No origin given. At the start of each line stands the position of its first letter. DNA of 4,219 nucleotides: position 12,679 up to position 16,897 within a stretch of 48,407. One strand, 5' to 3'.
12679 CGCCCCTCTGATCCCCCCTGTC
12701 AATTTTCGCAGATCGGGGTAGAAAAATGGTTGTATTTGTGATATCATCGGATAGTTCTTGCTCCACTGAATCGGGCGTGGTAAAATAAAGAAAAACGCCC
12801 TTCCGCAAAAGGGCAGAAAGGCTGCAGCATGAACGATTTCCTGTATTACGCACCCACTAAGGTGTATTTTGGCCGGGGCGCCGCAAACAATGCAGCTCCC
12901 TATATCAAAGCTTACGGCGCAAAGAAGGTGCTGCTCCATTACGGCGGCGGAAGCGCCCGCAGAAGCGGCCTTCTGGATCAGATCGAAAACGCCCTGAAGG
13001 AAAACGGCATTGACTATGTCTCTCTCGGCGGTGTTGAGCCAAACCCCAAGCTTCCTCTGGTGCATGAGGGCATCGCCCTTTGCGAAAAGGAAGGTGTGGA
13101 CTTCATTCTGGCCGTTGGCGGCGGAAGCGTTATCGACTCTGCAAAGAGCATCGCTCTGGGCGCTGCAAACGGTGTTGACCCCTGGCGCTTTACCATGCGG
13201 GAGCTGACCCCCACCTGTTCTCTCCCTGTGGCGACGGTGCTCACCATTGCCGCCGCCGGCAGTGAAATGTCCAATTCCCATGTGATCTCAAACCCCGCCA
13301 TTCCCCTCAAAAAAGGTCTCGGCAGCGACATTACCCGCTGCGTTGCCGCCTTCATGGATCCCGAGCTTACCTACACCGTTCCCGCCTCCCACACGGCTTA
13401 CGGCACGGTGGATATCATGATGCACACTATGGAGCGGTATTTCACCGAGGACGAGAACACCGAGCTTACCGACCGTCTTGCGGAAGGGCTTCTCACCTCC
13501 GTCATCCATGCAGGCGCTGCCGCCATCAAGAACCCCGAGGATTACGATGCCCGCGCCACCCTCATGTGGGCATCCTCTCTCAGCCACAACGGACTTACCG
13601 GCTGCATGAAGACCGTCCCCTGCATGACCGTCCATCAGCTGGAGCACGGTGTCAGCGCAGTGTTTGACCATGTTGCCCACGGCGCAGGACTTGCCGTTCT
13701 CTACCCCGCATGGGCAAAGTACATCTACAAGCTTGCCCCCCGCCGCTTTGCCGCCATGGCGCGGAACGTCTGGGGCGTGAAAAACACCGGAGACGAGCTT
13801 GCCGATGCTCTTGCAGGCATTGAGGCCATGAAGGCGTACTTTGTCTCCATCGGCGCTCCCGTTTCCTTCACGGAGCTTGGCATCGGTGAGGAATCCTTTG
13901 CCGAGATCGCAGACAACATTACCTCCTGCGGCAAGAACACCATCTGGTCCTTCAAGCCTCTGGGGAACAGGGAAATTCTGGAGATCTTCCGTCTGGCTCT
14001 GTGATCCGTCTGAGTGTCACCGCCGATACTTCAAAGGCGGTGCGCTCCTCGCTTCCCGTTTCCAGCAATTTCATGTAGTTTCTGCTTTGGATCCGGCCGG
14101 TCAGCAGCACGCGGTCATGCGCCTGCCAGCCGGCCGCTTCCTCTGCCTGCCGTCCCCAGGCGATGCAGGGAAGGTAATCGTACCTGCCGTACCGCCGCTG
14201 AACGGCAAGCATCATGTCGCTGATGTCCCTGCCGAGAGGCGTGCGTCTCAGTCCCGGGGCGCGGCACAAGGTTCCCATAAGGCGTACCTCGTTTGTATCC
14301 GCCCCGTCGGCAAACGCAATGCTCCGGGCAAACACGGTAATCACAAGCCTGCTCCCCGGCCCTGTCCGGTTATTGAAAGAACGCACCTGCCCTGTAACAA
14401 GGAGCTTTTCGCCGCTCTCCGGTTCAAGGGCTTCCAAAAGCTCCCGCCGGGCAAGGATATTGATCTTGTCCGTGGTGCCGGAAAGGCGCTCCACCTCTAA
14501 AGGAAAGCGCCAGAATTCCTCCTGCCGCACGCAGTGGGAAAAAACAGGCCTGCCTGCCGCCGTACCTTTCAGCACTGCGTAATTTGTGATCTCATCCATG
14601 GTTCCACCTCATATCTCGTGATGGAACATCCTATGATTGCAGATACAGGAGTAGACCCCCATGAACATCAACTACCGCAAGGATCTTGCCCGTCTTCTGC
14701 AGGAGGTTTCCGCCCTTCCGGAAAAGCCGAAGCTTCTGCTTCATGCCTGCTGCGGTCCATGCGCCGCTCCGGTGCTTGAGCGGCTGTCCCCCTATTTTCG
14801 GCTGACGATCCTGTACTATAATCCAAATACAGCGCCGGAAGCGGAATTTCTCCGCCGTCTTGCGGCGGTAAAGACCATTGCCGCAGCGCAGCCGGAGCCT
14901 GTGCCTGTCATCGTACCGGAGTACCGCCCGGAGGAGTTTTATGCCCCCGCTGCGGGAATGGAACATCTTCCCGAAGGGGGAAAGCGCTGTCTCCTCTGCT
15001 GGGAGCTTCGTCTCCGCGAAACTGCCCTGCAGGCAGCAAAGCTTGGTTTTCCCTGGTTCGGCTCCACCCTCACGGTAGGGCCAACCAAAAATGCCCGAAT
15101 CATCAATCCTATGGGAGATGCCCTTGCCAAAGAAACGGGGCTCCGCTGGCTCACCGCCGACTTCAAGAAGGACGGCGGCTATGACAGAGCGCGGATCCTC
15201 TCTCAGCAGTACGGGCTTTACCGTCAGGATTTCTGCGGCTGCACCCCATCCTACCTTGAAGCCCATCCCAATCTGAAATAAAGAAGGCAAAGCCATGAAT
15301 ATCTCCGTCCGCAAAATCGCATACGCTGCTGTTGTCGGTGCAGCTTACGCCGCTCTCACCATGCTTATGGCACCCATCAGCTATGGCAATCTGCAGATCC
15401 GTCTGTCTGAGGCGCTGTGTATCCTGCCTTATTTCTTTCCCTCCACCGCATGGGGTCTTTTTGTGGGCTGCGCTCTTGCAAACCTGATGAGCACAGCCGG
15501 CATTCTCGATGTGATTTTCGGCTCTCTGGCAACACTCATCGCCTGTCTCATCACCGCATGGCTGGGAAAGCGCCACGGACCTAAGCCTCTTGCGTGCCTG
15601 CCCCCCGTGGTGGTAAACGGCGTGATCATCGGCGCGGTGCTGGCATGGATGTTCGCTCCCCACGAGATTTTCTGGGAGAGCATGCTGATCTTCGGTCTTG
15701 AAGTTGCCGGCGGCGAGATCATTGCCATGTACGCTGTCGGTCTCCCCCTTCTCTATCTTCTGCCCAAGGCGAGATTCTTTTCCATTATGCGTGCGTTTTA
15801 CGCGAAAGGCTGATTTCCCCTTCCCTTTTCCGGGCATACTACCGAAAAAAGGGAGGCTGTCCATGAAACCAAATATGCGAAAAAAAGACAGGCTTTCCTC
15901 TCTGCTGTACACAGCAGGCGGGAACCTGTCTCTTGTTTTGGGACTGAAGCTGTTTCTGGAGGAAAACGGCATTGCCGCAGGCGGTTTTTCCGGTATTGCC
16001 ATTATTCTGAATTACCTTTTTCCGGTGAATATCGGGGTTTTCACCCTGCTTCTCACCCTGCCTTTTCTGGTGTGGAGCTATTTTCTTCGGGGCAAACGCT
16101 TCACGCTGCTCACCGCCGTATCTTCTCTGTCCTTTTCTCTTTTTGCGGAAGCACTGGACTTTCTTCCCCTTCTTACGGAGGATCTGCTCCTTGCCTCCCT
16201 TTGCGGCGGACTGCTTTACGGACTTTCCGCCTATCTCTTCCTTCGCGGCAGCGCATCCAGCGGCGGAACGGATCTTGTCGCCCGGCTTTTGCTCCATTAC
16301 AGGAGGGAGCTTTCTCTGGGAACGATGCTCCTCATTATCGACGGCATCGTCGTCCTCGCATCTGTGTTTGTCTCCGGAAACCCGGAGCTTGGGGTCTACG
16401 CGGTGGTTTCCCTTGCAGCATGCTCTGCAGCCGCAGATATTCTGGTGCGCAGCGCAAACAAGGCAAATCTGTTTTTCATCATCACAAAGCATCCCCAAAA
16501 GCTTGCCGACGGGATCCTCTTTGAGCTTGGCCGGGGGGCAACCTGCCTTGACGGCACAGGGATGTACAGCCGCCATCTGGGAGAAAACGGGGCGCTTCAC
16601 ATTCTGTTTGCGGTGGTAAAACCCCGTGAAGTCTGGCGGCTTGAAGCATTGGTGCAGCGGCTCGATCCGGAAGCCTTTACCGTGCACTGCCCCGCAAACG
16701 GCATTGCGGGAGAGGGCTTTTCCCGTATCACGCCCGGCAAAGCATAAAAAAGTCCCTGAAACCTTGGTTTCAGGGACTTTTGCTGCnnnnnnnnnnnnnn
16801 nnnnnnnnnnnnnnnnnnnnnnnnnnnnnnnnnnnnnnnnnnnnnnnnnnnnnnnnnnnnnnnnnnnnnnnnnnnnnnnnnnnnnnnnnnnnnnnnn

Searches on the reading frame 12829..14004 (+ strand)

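Call 92: search_protein_families(library=pfam, proteins=[window:12829-14004:+], max_evalue=0.00001)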
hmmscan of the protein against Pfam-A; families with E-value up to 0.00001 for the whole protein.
window:12829-14004:+ (391 aa): 3 families
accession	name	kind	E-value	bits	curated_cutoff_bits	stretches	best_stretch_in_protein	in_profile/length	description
PF00465.25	Fe-ADH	-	3.3e-43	147.6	31.3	1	9-178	1-168/168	Iron-containing alcohol dehydrogenase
PF25137.1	ADH_Fe_C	-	7.7e-31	107.7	27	1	189-389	1-192/194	Fe-containing alcohol dehydrogenase family, C-terminal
PF13685.12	Fe-ADH_2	-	1.2e-09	38.7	28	1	14-110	2-95/149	Iron-containing alcohol dehydrogenase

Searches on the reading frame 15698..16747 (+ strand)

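Call 92: search_protein_families(library=pfam, proteins=[window:15698-16747:+], max_evalue=0.00001)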
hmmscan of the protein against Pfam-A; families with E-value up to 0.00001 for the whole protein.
window:15698-16747:+ (349 aa): 2 families
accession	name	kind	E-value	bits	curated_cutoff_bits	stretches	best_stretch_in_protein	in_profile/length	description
PF02588.21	YitT_membrane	-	7.4e-48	163.1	24.3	1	70-273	3-204/205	Uncharacterised 5xTM membrane BCR, YitT family COG1284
PF10035.14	DUF2179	-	4.2e-10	39.7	22.8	1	279-338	1-55/55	Uncharacterized protein conserved in bacteria (DUF2179)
